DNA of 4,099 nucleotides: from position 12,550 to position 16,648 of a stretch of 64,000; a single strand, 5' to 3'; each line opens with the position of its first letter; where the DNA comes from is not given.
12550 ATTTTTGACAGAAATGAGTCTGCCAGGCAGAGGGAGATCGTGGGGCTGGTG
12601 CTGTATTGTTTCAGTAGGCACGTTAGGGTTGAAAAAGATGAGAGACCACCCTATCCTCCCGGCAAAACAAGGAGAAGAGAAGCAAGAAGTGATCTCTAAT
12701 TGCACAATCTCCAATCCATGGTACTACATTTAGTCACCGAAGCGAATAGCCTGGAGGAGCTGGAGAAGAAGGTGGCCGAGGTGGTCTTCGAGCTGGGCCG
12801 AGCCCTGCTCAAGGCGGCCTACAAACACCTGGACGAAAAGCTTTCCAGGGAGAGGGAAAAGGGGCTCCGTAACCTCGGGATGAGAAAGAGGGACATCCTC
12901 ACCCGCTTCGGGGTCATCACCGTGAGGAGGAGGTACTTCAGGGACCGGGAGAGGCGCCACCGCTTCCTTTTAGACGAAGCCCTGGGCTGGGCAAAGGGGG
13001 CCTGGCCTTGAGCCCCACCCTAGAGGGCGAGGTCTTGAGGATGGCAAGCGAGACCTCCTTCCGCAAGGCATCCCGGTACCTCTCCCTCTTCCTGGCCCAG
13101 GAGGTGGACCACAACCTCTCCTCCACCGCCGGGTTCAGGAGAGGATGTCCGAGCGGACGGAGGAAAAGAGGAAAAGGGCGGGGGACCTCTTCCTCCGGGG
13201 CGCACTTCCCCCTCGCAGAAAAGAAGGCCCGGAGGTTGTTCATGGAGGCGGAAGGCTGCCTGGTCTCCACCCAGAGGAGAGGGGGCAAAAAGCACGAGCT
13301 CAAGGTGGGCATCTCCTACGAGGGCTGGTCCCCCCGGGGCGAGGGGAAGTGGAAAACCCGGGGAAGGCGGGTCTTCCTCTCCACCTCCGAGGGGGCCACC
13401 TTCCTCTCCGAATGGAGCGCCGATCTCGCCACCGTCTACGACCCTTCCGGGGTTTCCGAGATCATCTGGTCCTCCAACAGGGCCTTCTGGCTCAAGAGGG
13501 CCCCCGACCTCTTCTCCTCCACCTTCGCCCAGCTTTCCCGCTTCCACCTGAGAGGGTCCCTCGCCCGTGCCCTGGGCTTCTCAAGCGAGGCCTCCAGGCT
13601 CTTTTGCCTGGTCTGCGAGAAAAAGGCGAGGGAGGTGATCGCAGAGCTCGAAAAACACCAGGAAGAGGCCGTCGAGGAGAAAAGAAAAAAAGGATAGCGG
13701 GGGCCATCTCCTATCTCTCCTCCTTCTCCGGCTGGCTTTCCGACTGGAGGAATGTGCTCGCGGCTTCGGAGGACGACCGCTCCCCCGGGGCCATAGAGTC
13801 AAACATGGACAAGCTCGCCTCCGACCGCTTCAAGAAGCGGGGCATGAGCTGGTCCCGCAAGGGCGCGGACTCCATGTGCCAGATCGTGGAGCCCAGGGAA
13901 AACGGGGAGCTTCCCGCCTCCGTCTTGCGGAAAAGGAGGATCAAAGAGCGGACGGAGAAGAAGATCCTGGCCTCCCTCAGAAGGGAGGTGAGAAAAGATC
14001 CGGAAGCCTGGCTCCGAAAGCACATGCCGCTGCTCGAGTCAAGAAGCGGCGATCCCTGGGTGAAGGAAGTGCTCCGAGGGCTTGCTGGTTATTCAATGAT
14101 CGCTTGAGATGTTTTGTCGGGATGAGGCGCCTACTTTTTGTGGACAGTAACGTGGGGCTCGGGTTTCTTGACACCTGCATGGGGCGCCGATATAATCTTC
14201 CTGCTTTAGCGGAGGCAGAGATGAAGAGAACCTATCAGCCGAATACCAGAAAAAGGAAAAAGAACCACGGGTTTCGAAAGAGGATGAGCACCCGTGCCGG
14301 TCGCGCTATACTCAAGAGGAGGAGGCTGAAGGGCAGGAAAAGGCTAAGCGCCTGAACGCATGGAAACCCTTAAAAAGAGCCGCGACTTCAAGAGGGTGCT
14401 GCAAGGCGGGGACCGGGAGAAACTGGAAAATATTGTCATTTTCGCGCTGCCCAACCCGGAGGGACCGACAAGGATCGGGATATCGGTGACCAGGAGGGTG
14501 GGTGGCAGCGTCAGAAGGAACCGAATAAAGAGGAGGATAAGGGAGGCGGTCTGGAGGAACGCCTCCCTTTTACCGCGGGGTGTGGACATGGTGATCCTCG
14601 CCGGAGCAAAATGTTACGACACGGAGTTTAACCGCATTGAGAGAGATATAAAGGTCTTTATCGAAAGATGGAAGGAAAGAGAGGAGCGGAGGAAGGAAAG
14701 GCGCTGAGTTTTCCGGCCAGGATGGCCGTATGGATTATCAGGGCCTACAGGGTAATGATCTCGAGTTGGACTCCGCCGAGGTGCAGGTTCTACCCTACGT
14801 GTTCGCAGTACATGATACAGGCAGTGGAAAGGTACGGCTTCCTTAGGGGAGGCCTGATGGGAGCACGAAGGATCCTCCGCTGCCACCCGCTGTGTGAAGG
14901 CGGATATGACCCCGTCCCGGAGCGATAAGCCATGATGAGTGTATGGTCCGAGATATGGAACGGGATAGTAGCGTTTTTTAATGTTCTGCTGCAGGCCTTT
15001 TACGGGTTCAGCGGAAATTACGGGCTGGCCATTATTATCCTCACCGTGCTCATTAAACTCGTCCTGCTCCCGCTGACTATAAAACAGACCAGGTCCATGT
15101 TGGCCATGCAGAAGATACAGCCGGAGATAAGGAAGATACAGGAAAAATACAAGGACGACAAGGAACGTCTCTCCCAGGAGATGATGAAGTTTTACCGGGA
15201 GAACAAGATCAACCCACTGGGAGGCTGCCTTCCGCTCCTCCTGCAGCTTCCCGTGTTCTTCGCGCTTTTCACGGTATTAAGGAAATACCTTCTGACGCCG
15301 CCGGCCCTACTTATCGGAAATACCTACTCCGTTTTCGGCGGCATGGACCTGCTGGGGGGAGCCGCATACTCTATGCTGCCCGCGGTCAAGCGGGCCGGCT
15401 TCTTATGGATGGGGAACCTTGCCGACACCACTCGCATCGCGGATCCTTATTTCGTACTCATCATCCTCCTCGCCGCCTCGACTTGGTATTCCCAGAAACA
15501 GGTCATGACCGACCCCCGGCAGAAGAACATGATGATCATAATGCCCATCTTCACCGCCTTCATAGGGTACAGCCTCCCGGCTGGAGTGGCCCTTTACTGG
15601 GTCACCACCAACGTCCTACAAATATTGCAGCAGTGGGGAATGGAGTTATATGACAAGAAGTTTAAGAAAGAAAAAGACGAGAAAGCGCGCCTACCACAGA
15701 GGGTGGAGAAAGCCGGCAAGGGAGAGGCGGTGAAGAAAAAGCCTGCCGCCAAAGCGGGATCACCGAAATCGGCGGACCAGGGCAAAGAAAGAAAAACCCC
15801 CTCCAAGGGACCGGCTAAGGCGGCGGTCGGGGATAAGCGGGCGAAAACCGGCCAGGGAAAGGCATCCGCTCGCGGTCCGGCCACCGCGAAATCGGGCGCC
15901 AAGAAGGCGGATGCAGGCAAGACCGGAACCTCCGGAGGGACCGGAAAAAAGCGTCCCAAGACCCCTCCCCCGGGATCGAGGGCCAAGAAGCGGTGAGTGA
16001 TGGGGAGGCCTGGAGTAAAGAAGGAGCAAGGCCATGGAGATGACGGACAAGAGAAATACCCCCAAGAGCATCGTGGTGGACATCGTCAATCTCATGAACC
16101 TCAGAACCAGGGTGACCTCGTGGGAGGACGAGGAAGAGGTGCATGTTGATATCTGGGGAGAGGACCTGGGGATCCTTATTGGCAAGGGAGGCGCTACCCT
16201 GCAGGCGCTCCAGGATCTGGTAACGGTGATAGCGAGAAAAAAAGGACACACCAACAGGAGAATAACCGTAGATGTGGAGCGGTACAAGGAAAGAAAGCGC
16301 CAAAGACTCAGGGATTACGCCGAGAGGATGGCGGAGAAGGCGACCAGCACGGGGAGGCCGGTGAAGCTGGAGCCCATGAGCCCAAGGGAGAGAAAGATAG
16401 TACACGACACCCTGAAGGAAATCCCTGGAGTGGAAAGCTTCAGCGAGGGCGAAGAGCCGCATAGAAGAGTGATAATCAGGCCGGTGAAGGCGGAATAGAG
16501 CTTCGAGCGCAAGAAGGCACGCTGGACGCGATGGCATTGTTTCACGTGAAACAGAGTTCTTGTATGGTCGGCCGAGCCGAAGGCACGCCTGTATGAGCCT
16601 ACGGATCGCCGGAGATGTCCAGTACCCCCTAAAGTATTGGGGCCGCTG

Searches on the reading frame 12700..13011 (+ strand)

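Call 55: search_protein_families(library=pfam, proteins=[window:12700-13011:+], max_evalue=0.0001)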
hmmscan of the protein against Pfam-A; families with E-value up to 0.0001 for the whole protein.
window:12700-13011:+ (103 aa): 1 family
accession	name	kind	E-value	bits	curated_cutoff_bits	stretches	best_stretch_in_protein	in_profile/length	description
PF06782.17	UPF0236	-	1.4e-14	54.2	24.3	1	12-99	2-91/400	Uncharacterised protein family (UPF0236)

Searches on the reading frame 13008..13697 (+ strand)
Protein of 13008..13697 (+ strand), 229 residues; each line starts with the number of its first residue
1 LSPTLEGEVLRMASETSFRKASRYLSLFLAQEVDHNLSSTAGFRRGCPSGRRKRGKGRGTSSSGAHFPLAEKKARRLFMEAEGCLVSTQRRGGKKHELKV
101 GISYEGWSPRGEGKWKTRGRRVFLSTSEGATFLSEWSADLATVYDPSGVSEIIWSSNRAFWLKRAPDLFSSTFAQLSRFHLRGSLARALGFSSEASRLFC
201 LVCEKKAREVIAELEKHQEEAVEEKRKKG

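Call 37: search_protein_families(library=pfam, proteins=[window:13008-13697:+], max_evalue=0.001)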
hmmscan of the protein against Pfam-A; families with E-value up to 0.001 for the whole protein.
window:13008-13697:+ (229 aa): 1 family
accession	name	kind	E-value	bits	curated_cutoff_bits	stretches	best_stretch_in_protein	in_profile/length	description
PF06782.17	UPF0236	-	2.6e-12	46.7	24.3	1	70-228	158-313/400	Uncharacterised protein family (UPF0236)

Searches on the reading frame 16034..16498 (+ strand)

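Call 37: search_protein_families(library=pfam, proteins=[window:16034-16498:+], max_evalue=0.001)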
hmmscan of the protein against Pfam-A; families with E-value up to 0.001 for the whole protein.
window:16034-16498:+ (154 aa): 2 families
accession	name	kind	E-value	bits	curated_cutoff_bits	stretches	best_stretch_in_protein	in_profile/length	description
PF01424.28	R3H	-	2.2e-22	79.3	26.8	1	91-150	2-60/60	R3H domain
PF13083.13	KH_KhpA-B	-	4.7e-12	46.1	32.1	1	13-73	7-68/73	KhpA/KhpB, KH domain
